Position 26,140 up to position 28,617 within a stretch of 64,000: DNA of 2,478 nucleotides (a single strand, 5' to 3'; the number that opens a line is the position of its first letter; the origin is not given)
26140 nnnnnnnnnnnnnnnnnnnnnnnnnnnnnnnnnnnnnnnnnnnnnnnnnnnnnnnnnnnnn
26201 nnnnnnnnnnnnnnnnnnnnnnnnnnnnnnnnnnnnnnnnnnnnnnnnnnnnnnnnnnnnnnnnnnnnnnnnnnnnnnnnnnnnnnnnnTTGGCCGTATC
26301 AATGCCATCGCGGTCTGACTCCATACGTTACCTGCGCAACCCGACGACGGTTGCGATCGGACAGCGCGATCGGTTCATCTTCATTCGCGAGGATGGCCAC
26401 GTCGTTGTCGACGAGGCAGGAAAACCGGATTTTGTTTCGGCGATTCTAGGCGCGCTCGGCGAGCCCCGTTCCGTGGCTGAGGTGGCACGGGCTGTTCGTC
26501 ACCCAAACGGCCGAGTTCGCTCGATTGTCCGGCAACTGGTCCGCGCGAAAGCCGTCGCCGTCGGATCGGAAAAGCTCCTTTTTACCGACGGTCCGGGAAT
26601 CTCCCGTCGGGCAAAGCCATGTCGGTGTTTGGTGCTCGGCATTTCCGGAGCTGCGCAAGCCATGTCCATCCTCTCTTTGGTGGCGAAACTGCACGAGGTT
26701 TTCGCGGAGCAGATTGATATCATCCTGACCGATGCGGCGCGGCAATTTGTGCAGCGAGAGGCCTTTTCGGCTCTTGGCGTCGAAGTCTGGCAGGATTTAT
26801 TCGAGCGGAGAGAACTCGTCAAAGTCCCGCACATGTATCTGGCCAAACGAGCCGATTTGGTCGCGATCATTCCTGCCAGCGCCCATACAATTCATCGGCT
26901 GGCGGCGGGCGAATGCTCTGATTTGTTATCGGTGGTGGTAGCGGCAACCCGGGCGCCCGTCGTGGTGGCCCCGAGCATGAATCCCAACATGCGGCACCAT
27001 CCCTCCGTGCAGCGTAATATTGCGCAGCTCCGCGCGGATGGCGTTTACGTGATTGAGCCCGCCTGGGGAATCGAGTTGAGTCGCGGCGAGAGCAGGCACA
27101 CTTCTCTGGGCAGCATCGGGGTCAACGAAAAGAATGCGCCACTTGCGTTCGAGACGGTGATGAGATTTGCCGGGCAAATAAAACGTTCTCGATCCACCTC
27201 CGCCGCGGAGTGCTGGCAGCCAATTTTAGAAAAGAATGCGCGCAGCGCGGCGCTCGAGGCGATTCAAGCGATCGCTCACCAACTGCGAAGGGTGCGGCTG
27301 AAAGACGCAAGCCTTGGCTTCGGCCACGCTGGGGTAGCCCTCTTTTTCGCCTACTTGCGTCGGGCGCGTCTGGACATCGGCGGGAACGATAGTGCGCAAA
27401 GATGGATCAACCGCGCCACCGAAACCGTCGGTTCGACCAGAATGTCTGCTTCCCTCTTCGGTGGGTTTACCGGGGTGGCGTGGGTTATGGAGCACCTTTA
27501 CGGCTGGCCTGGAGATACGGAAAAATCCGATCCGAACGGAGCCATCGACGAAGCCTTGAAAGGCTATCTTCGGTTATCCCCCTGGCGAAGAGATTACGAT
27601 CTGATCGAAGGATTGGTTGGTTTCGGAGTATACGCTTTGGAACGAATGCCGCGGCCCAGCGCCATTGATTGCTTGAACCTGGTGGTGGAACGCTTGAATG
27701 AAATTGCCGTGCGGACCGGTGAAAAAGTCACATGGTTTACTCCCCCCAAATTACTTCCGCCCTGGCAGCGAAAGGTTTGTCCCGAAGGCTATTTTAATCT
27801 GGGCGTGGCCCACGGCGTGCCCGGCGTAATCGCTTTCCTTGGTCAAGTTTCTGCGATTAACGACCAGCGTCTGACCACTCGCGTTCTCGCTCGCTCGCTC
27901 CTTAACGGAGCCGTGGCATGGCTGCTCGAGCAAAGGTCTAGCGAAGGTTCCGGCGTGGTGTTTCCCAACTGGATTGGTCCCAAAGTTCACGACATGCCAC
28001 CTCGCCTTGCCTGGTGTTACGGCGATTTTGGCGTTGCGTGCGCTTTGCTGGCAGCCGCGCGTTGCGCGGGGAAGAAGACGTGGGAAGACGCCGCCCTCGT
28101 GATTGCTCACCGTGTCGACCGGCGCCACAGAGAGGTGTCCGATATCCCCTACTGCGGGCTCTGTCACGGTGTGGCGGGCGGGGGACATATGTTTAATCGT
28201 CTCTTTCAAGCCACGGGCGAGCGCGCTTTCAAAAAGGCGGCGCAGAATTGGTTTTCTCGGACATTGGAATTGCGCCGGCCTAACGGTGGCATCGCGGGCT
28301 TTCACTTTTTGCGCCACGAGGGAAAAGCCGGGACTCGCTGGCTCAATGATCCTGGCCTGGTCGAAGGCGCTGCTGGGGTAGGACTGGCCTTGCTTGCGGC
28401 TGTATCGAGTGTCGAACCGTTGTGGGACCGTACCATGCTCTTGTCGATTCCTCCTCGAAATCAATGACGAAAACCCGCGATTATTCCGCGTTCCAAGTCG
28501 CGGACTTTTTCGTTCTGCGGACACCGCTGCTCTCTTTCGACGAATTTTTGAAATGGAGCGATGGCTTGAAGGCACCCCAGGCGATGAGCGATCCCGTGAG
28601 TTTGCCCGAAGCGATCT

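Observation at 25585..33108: Compact class-I-lanthipeptide-type RiPP cluster (tandem precursors, LanD-LanC fusion, LanB, TPR) in a PVC-like genome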

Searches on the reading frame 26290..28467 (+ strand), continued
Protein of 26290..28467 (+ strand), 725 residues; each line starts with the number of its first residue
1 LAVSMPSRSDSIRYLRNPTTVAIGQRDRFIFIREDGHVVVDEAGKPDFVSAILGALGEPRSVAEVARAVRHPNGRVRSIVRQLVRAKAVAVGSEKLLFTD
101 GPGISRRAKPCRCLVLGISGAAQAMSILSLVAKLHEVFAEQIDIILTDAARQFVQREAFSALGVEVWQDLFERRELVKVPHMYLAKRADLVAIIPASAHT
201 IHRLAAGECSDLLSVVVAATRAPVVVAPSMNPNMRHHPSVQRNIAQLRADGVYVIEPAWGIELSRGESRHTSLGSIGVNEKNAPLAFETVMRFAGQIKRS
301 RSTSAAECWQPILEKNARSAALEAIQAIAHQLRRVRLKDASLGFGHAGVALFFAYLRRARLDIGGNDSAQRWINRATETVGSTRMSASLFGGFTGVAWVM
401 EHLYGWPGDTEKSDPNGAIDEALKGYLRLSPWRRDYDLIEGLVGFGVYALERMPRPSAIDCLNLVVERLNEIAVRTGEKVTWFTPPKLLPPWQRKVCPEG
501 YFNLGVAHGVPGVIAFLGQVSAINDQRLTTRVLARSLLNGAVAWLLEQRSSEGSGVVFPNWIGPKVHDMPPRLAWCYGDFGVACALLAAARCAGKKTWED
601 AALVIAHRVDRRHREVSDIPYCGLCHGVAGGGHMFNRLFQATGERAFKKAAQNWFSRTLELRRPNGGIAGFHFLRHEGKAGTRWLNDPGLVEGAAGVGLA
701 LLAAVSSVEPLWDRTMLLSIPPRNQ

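Call 38: find_related_loci(query=A3, collection=genome_contigs, flank=8000)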
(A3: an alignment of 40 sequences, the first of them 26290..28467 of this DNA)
Query A3 (725 aa) in genome_contigs; peptide patterns used: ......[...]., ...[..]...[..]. (x = any residue, [..] = any of these).
600 stretches matched a pattern (row limit reached: there are more); 576 encode a relative of the query (tblastn E <= 1e-3); the best 80 are kept; 80 distinct loci.
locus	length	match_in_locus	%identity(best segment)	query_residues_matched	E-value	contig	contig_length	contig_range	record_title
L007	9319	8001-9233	52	309-721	8e-115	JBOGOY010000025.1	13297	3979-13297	MAG: Pyrinomonadaceae bacterium isolate SD8039_metabat2.bin.3 NODE_197_length_13297_cov_1.000683, whole genome shotgun s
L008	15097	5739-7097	46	282-724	1e-111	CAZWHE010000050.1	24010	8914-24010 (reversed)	MAG TPA_asm: uncultured Phycisphaerales bacterium isolate binchicken_co65_83 genome assembly, contig: NODE_8641_length_2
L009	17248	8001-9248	46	309-720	6e-111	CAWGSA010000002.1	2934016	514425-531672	MAG: uncultured Acidobacteriota bacterium isolate MFD06085.bin.1.160 genome assembly, contig: contig_18397, whole genome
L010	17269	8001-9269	46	309-720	3e-109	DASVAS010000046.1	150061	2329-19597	MAG TPA_asm: Thermoanaerobaculia bacterium isolate SMAG_U1959 k141_1442390, whole genome shotgun sequence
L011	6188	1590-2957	42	266-720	3e-106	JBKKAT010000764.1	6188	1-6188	MAG: Acidobacteriota bacterium isolate swi_bin.31 k127_14362252, whole genome shotgun sequence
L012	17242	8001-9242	45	308-720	4e-106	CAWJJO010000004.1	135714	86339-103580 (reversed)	MAG: uncultured bacterium isolate MFD05674.bin.2.88 genome assembly, contig: contig_112690, whole genome shotgun sequenc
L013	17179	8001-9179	48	338-723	4e-103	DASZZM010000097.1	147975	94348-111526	MAG TPA_asm: Thermoanaerobaculia bacterium isolate SMAG_U6236 k141_187064, whole genome shotgun sequence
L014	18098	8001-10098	44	300-721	7e-102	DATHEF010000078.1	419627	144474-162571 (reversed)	MAG TPA_asm: Thermoanaerobaculia bacterium isolate SMAG_U12414 k141_961464, whole genome shotgun sequence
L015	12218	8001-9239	49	309-725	3e-101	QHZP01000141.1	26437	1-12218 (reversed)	MAG: Acidobacteria bacterium isolate gp11 AA58 14_1009_16_40cm_scaffold_15796_curated, whole genome shotgun sequence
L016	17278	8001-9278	43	309-723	1e-100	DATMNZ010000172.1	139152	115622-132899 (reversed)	MAG TPA_asm: Candidatus Saccharimonadales bacterium isolate SMAG_U12863 k141_3130719, whole genome shotgun sequence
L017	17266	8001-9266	48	298-721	3e-100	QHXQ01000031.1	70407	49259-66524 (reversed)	MAG: Acidobacteria bacterium isolate gp4 AA16 14_0919_09_20cm_scaffold_28_curated, whole genome shotgun sequence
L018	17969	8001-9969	44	295-722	4e-100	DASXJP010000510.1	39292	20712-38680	MAG TPA_asm: Thermoanaerobaculia bacterium isolate SMAG_U5251 k141_4704585, whole genome shotgun sequence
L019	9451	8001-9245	47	303-721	6e-100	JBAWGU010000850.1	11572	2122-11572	MAG: Pyrinomonadaceae bacterium isolate MFD04555_ilm_asm_bin4 k127_23314, whole genome shotgun sequence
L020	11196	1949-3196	46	304-723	3e-99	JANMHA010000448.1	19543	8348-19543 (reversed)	MAG: Pirellula sp. isolate OTE_70_metabat_354 OTE_70_k141_3394853, whole genome shotgun sequence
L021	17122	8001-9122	49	345-719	3e-99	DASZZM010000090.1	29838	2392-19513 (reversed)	MAG TPA_asm: Thermoanaerobaculia bacterium isolate SMAG_U6236 k141_58954, whole genome shotgun sequence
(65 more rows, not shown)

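Call 54: search_protein_representatives(protein=window:26290-28467:+)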
Query: 725 residues. Proteins with E-value up to 0.001 (for the whole library): 13674; up to 1e-10: 8177; up to 1e-30: 2529. The best 150 are listed.
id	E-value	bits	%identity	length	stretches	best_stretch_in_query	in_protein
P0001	0.0e+00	1644.6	100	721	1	5-725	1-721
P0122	4.5e-111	388.6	48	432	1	300-723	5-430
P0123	2.5e-107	376.2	46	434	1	302-723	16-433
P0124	8.8e-106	371.1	47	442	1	309-719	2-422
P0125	1.5e-104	367.0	47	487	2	337-724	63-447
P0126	1.7e-104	366.8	48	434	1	307-723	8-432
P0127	1.1e-102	360.9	45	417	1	308-719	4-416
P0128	1.1e-101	357.6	46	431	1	306-722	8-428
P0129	7.4e-101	354.8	46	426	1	304-719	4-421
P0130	3.6e-99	349.2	47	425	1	309-724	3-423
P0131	9.1e-99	347.9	46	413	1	308-722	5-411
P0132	1.1e-98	347.6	47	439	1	305-720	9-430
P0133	1.5e-98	347.2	45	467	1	302-724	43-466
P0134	3.2e-98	346.1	44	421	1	306-720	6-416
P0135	3.5e-98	345.9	48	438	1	337-719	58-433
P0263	4.8e-84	299.2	53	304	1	9-300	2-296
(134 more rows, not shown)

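Call 57: find_encoding_contigs(protein=P0263, flank=9000, max_places=2)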
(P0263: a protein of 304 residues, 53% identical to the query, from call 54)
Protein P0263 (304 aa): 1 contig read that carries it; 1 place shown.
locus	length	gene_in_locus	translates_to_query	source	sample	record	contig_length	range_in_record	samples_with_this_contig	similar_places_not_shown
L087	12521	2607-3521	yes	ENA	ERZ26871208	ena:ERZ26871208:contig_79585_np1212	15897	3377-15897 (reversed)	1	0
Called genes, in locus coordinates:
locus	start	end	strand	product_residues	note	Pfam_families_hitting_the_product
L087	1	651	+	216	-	?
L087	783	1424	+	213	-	PF00586:AIRS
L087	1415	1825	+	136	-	PF02769:AIRS_C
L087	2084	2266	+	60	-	-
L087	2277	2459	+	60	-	-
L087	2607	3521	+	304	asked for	PF02441:Flavoprotein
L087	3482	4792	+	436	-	PF05147:LANC_like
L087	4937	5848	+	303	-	PF00248:Aldo_ket_red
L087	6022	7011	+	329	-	PF00248:Aldo_ket_red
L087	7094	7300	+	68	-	-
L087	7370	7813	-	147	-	PF19315:MC_hydratase (weak), PF01575:MaoC_dehydratas, PF13452:FAS1_DH_region (weak)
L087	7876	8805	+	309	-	PF13181:TPR_8 (faint), PF00515:TPR_1, PF07719:TPR_2 (weak), PF13432:TPR_16 (weak), PF13414:TPR_11, PF00515:TPR_1 (weak), PF13432:TPR_16, PF13414:TPR_11 (weak), +7 more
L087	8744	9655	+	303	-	PF13424:TPR_12 (weak), PF00515:TPR_1 (weak), PF07719:TPR_2 (weak), PF13414:TPR_11 (weak), PF13432:TPR_16, PF07719:TPR_2 (weak), PF13432:TPR_16 (weak), PF13371:TPR_9 (weak), +12 more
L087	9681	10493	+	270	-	PF00657:Lipase_GDSL, PF13472:Lipase_GDSL_2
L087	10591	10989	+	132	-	PF00072:Response_reg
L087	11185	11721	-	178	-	PF03938:OmpH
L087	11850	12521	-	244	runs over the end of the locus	-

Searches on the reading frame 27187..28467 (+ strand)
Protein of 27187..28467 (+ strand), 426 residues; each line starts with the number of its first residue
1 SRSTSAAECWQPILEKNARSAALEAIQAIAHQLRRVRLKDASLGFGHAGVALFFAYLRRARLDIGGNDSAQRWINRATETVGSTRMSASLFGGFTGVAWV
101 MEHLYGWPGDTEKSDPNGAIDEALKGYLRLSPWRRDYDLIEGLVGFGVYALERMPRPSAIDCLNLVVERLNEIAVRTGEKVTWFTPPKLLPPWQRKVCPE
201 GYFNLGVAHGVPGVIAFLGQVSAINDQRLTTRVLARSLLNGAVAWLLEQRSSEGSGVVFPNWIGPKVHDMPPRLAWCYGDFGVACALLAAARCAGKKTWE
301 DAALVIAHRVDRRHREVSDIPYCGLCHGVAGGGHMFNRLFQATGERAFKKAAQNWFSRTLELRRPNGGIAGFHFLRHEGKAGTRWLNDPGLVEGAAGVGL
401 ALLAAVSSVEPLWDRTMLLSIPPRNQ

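Call 84: search_solved_structures(query=window:27187-28467:+, max_evalue=0.001, show_alignments=2)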
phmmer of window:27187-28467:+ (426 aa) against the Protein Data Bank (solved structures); distinct sequences matched with E-value up to 0.001: 7.
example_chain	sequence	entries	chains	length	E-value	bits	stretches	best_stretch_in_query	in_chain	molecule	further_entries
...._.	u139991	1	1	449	4.5e-25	91.4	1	43-417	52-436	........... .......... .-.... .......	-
2g02_A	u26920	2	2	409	1.5e-05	27.1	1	86-336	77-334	Nisin biosynthesis protein nisC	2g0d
3t33_A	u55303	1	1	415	4.5e-05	25.5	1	270-353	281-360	G protein coupled receptor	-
6wq1_A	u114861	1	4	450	0.00012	24.1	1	189-354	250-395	LanC-like protein 2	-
3e6u_A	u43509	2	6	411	0.00046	22.1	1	23-385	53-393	LanC-like protein 1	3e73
8czk_A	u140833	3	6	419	0.00048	22.1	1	23-385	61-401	Glutathione S-transferase LANCL1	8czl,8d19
8d0v_A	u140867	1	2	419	0.0006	21.8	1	23-385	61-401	Glutathione S-transferase LANCL1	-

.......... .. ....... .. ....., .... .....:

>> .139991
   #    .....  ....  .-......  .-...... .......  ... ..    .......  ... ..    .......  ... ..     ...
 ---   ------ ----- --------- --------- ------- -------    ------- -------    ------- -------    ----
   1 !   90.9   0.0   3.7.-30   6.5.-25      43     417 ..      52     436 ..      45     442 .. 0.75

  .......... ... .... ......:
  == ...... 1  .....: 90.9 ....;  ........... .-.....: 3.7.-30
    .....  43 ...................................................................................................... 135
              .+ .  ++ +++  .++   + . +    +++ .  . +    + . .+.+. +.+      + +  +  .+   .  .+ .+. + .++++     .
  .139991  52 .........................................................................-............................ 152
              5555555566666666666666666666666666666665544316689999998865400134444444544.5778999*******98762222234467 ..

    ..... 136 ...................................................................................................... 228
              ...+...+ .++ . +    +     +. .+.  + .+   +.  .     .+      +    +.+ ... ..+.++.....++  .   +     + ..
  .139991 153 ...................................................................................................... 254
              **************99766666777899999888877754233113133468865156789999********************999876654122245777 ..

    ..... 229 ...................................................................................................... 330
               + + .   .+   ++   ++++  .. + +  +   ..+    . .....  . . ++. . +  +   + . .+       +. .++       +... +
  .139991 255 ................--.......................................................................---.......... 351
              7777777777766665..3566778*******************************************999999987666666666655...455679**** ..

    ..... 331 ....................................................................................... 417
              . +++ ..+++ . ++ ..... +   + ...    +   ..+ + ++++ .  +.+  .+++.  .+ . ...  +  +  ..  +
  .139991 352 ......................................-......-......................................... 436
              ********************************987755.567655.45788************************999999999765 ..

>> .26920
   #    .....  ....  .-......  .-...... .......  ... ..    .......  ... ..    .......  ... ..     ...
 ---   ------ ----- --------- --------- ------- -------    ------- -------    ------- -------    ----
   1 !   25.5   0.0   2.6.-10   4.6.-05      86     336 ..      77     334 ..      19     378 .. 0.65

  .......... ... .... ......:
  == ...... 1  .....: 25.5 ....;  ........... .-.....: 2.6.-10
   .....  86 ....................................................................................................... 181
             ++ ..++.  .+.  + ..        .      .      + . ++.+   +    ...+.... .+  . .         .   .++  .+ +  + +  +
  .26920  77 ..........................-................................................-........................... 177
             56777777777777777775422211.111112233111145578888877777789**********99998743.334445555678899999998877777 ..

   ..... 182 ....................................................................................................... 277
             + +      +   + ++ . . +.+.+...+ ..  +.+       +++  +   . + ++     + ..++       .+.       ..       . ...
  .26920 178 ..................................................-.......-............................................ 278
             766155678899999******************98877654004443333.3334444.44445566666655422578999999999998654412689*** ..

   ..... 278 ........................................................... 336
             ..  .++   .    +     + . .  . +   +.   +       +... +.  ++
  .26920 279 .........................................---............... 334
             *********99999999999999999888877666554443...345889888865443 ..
